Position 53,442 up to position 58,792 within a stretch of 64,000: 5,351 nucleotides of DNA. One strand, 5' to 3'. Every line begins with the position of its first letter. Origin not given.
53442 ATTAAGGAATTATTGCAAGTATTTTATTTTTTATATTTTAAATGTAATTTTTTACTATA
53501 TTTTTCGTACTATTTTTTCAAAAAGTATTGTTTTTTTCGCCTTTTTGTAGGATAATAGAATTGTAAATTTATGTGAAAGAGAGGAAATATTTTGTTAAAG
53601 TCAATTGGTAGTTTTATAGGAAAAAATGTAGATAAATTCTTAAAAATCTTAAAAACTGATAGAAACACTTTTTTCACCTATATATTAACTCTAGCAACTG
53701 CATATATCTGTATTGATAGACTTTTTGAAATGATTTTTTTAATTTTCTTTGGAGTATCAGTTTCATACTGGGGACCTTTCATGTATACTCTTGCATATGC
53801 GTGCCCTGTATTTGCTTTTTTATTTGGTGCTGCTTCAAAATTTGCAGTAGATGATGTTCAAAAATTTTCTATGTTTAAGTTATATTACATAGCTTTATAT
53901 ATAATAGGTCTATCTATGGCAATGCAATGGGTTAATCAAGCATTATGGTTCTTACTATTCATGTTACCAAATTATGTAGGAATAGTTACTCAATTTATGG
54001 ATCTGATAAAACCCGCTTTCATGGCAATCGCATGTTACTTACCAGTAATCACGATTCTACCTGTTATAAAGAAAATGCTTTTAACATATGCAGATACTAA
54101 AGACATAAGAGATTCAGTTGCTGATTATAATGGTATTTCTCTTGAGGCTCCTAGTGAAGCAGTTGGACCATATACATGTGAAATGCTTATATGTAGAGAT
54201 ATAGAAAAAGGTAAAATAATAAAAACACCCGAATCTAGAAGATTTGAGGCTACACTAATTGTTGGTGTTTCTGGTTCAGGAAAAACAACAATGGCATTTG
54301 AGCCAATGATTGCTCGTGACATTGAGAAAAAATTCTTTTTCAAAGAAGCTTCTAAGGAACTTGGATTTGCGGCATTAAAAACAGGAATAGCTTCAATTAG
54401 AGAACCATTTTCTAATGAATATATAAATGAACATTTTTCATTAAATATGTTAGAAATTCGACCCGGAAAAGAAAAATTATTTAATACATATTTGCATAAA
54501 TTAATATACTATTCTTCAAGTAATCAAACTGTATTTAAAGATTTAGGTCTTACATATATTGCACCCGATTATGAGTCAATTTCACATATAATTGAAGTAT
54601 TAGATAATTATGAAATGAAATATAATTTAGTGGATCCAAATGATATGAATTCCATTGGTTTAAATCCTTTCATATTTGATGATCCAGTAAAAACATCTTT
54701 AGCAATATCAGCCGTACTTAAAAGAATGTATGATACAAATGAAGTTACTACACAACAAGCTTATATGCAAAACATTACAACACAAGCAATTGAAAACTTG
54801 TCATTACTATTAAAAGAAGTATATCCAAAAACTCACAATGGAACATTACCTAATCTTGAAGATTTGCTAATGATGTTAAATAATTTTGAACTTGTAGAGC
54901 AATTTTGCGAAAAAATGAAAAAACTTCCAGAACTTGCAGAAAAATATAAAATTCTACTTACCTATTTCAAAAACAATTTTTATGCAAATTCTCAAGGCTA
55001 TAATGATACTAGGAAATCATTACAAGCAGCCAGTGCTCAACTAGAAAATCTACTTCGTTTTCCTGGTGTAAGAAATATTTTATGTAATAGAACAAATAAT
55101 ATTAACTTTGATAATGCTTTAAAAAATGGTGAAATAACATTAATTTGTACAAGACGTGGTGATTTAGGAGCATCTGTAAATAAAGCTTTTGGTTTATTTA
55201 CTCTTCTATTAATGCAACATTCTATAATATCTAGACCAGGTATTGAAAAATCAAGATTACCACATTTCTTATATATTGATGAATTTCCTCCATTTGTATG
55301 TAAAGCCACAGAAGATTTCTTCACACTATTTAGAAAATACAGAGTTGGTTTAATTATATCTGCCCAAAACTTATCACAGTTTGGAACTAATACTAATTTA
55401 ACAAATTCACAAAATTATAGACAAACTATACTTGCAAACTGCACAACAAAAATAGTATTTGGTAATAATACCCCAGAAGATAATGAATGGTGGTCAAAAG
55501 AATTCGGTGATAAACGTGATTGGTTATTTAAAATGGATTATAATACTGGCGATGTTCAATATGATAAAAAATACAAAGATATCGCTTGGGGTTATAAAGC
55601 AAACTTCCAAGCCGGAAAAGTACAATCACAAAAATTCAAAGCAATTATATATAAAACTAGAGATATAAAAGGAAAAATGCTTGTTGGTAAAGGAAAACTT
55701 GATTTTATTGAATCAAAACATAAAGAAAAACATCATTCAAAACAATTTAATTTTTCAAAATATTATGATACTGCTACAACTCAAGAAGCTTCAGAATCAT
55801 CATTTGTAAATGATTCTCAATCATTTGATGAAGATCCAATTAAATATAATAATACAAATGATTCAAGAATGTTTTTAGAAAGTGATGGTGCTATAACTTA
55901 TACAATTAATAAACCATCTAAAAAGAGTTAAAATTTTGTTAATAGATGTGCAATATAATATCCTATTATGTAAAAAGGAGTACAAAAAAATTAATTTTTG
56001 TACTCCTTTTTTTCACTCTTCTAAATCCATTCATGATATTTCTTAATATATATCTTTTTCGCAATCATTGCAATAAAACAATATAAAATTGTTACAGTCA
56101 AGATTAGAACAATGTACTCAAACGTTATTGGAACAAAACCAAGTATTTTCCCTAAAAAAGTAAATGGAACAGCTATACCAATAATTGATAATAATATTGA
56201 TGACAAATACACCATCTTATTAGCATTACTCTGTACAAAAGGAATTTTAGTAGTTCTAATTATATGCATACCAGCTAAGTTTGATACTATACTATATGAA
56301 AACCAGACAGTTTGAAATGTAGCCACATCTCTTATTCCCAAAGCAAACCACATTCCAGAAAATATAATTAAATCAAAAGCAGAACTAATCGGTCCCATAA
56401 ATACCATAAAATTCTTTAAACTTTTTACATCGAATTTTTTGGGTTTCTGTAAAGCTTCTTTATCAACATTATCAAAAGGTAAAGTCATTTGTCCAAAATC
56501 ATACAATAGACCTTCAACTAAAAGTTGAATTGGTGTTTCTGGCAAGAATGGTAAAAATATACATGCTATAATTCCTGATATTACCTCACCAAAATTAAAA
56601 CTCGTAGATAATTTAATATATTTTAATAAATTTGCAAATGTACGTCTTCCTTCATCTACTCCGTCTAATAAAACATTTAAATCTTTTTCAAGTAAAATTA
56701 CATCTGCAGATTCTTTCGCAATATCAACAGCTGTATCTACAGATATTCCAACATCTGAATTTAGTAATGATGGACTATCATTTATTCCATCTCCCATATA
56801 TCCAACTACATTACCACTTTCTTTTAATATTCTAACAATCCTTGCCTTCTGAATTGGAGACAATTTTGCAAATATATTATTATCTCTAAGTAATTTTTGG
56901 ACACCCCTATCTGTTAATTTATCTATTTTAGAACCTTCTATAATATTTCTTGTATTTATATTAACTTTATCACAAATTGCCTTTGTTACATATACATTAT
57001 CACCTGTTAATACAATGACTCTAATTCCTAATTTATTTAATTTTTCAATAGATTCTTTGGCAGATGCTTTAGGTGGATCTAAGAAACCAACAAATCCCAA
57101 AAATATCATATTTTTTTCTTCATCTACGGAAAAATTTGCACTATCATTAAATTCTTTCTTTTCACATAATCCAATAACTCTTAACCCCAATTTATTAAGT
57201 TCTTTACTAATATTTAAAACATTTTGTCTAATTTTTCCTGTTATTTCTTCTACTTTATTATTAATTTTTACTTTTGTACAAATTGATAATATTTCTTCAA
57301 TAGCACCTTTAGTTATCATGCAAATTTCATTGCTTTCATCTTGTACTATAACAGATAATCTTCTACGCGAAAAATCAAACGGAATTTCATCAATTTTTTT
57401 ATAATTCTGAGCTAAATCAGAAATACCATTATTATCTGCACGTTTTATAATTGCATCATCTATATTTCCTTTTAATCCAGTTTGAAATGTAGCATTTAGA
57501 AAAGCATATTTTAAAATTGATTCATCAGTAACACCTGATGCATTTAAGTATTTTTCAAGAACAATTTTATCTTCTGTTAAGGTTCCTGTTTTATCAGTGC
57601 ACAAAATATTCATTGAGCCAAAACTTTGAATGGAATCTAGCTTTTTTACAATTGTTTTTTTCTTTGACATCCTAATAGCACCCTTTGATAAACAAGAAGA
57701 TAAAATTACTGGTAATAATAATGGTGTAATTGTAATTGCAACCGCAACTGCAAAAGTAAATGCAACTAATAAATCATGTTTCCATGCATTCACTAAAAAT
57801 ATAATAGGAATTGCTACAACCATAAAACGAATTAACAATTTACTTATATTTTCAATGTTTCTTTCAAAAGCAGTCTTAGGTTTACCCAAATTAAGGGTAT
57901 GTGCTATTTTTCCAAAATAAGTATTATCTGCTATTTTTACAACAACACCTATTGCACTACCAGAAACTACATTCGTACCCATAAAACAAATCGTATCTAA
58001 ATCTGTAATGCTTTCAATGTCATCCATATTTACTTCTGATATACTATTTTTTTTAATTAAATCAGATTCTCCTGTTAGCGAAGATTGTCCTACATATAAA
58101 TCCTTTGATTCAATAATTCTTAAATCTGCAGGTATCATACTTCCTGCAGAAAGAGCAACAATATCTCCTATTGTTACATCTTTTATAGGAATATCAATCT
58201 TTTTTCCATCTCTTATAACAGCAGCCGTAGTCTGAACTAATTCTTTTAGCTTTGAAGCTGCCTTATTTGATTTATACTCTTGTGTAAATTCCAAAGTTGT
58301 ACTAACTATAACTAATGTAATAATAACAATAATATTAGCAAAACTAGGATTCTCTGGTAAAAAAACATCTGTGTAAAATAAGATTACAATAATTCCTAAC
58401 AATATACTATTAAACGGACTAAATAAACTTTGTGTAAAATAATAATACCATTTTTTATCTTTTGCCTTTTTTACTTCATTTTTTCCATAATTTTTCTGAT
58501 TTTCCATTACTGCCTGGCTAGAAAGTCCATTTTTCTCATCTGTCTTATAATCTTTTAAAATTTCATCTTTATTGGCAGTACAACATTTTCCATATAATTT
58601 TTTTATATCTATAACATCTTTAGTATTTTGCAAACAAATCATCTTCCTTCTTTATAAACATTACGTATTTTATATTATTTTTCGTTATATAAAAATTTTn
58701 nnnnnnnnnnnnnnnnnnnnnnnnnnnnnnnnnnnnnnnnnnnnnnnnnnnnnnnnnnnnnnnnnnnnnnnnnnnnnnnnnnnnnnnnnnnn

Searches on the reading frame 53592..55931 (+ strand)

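Call 77: search_protein_families(library=pfam, proteins=[window:53592-55931:+], max_evalue=0.00001)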
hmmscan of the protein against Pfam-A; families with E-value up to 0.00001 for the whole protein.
window:53592-55931:+ (779 aa): 1 family
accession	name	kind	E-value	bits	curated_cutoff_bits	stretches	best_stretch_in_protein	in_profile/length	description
PF12696.13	TraG-D_C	-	1.7e-09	38.1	22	1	560-643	4-84/126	TraM recognition site of TraD and TraG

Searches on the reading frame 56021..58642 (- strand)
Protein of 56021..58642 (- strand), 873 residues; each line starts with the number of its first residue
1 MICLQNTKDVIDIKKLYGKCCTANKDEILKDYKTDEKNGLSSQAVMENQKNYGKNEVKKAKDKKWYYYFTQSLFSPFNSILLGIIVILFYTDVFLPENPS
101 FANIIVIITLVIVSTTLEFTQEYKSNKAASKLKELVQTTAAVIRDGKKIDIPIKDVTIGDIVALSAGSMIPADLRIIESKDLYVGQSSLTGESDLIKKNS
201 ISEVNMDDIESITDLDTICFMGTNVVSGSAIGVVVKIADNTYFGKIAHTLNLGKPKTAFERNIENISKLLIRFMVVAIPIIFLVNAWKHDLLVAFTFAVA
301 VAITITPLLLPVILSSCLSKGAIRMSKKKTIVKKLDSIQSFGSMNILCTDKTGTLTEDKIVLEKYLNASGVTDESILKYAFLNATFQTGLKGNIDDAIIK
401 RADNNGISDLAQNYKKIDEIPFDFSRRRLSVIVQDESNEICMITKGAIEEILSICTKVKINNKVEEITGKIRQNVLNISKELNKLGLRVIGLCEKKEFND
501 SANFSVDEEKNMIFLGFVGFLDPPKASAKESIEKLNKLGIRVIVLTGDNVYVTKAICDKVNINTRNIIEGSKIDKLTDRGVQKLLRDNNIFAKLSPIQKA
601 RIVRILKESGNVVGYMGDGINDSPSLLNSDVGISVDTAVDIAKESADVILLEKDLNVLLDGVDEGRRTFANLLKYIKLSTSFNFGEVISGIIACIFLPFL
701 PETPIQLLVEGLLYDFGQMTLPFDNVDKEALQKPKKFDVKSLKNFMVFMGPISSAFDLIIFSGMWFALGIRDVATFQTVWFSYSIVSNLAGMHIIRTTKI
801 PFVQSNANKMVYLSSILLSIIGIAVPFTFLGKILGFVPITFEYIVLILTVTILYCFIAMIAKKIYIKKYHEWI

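Call 77: search_protein_families(library=pfam, proteins=[window:56021-58642:-], max_evalue=0.00001)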
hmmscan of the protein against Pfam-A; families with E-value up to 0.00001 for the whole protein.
window:56021-58642:- (873 aa): 5 families
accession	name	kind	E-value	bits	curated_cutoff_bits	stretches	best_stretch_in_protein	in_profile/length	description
PF00122.25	E1-E2_ATPase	-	2.8e-39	134.9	28.1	1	135-328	2-181/181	E1-E2 ATPase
PF00689.26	Cation_ATPase_C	-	4.1e-18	66.2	27.3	1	700-864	2-175/175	Cation transporting ATPase, C-terminus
PF00690.31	Cation_ATPase_N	-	9.6e-14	51.2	20.4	1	25-87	6-68/69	Cation transporter/ATPase, N-terminus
PF00702.32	Hydrolase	-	1.7e-11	45.3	26.4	1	346-628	3-189/191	haloacid dehalogenase-like hydrolase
PF13246.12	Cation_ATPase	-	5.1e-11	42.9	21.7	1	397-458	27-91/91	Cation transport ATPase (P-type)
